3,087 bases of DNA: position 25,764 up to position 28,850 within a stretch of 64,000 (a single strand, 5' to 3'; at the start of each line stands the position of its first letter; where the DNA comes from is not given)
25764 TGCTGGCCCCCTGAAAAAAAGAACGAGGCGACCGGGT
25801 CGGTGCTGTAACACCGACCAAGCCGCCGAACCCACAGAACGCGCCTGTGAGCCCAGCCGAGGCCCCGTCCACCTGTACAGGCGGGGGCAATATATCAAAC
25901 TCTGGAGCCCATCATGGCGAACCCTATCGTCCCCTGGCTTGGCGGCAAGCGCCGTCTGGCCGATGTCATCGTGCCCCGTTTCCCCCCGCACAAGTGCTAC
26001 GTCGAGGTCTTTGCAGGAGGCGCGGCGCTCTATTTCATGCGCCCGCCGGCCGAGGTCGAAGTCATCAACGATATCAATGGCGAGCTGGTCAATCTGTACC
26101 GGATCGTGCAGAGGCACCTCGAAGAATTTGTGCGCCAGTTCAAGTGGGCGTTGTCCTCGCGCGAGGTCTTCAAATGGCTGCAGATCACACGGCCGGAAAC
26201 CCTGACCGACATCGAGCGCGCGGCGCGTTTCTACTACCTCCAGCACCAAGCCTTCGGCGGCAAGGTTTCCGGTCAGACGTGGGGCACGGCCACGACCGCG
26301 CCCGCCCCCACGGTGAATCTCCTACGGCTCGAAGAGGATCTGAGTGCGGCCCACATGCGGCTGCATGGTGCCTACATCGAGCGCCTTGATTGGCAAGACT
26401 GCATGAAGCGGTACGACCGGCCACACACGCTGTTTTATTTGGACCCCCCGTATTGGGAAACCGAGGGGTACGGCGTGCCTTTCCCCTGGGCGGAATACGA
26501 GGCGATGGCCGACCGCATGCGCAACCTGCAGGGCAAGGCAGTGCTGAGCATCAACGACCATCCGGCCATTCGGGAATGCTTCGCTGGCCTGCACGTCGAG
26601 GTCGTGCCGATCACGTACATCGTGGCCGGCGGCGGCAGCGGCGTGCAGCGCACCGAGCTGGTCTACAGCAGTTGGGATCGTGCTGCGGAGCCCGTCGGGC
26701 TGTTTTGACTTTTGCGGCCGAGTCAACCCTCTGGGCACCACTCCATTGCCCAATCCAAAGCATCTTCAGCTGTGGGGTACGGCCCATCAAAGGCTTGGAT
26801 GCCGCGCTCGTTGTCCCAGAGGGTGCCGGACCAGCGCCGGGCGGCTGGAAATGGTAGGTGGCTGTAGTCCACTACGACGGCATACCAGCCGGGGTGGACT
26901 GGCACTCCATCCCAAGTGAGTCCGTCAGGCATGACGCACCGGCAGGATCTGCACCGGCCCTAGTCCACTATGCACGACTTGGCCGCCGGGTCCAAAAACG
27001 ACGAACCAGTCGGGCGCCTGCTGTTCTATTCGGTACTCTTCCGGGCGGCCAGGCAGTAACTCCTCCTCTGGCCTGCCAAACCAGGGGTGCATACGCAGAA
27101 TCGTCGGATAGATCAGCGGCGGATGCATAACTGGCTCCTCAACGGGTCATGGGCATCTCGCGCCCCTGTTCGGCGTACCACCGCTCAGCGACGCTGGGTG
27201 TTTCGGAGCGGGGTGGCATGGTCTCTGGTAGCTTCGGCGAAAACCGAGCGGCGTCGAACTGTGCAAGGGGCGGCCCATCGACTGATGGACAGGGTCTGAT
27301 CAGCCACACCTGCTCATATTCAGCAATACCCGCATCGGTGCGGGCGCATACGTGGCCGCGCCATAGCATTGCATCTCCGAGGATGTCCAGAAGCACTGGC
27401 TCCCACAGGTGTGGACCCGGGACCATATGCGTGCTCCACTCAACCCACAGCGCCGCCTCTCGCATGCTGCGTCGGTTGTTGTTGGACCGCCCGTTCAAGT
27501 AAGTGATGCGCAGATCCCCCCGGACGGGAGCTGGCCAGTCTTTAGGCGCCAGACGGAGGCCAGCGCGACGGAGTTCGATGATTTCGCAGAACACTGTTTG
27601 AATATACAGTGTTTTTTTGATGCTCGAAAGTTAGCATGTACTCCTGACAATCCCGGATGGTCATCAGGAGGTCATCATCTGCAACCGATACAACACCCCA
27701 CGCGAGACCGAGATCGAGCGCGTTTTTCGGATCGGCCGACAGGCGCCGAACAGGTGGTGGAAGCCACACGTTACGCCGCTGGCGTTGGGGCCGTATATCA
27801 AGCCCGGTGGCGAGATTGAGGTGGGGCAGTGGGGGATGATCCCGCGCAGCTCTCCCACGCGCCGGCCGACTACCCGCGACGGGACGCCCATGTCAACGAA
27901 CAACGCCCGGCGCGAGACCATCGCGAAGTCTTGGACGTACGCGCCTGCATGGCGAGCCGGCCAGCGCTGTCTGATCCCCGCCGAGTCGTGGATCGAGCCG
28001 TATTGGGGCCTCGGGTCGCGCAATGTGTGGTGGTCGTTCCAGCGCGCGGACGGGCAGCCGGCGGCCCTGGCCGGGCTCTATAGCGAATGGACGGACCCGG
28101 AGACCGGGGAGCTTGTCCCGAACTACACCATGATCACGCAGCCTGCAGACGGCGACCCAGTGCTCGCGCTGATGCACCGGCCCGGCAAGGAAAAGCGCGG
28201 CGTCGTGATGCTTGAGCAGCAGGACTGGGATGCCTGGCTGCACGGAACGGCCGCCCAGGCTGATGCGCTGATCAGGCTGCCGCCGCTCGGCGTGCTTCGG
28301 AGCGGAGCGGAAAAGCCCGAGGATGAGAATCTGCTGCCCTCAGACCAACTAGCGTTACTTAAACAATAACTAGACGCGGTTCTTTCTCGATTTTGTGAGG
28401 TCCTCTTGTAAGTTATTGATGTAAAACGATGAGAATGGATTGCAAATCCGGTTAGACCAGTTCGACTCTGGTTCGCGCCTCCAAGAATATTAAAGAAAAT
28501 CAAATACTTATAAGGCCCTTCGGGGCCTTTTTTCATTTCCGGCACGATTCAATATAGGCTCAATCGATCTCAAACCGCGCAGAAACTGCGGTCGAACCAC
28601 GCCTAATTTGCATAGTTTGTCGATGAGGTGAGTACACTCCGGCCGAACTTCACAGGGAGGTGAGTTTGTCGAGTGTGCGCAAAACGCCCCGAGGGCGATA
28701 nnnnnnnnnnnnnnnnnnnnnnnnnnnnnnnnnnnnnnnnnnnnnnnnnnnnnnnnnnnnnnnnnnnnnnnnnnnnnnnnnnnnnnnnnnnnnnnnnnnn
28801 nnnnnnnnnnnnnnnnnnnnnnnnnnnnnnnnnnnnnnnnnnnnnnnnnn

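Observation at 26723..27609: LexA-controlled, leaderless three-gene operon of unknown proteins: candidate induction switch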

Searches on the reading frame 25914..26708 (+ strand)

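Call 9: search_protein_families(library=pfam, proteins=[window:25914-26708:+], max_evalue=0.1)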
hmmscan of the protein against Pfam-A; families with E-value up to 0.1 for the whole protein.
window:25914-26708:+ (264 aa): 1 family
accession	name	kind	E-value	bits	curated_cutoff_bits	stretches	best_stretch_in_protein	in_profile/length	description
PF02086.21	MethyltransfD12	-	1.1e-22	81.4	22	1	8-182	1-187/253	D12 class N6 adenine-specific DNA methyltransferase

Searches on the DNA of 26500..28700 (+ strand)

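Call 11: search_dna_similar(query=window:26500-28700:+, collection=phages, mode=near, max_rows=30)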
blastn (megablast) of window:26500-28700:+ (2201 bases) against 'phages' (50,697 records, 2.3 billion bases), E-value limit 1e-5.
No match.

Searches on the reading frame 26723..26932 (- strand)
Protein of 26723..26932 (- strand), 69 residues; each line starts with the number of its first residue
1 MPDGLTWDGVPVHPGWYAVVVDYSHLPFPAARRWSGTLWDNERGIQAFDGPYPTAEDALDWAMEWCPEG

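Call 9: search_protein_families(library=pfam, proteins=[window:26723-26932:-], max_evalue=0.1)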
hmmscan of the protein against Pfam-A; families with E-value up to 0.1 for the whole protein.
window:26723-26932:- (69 aa): 0 families

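Call 14: search_dna_similar(query=window:26723-26932:-, collection=phages, mode=protein, max_rows=30, max_evalue=0.01)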
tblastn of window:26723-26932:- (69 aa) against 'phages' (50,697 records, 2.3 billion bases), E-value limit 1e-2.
No match.

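Call 15: search_protein_families(library=phrogs, proteins=[window:26723-26932:-], max_evalue=0.01)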
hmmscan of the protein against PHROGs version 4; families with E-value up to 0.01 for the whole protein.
window:26723-26932:- (69 aa): 0 families

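Call 80: search_protein_families(library=padloc, proteins=[window:26726-26932:-], max_evalue=0.1)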
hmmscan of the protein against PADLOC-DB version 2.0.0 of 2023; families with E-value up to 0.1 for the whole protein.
window:26726-26932:- (69 aa): 0 families

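Call 81: search_protein_families(library=ncbifam, proteins=[window:26726-26932:-], max_evalue=0.1)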
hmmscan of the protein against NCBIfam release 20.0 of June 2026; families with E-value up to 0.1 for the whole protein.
window:26726-26932:- (69 aa): 0 families

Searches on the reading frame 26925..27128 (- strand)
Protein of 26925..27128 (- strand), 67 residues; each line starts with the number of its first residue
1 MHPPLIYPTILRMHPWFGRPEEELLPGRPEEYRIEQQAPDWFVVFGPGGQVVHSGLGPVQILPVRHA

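Call 9: search_protein_families(library=pfam, proteins=[window:26925-27128:-], max_evalue=0.1)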
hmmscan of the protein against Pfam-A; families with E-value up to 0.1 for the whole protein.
window:26925-27128:- (67 aa): 0 families

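Call 15: search_protein_families(library=phrogs, proteins=[window:26925-27128:-], max_evalue=0.01)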
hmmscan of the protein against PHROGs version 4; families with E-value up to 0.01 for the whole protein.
window:26925-27128:- (67 aa): 0 families

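Call 80: search_protein_families(library=padloc, proteins=[window:26928-27128:-], max_evalue=0.1)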
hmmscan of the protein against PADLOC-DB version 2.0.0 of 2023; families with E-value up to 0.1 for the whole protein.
window:26928-27128:- (67 aa): 0 families

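Call 81: search_protein_families(library=ncbifam, proteins=[window:26928-27128:-], max_evalue=0.1)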
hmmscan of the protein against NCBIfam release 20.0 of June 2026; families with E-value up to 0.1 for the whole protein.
window:26928-27128:- (67 aa): 0 families

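Call 111: predict_structure(alignment_id=A3)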
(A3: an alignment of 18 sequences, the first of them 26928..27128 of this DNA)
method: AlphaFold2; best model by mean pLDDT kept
length: 67 residues; sequences in the alignment: 18
mean_pLDDT: 84.2   pTM: 0.69
mean pLDDT of the five models: 84.2, 83.3, 81.9, 81.4, 81.1
residues with pLDDT >= 90: 34; 70-90: 23; 50-70: 7; < 50: 3
segments of 3 or more residues with pLDDT < 50: none
pLDDT, mean of each block of 10 residues (from residue 1): 64 80 88 94 94 92 74
secondary structure, 60 per line:
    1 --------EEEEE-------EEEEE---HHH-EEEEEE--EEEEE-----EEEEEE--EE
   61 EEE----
elements in order: E9-13 E21-25 E33-38 E41-45 E51-56 E59-63
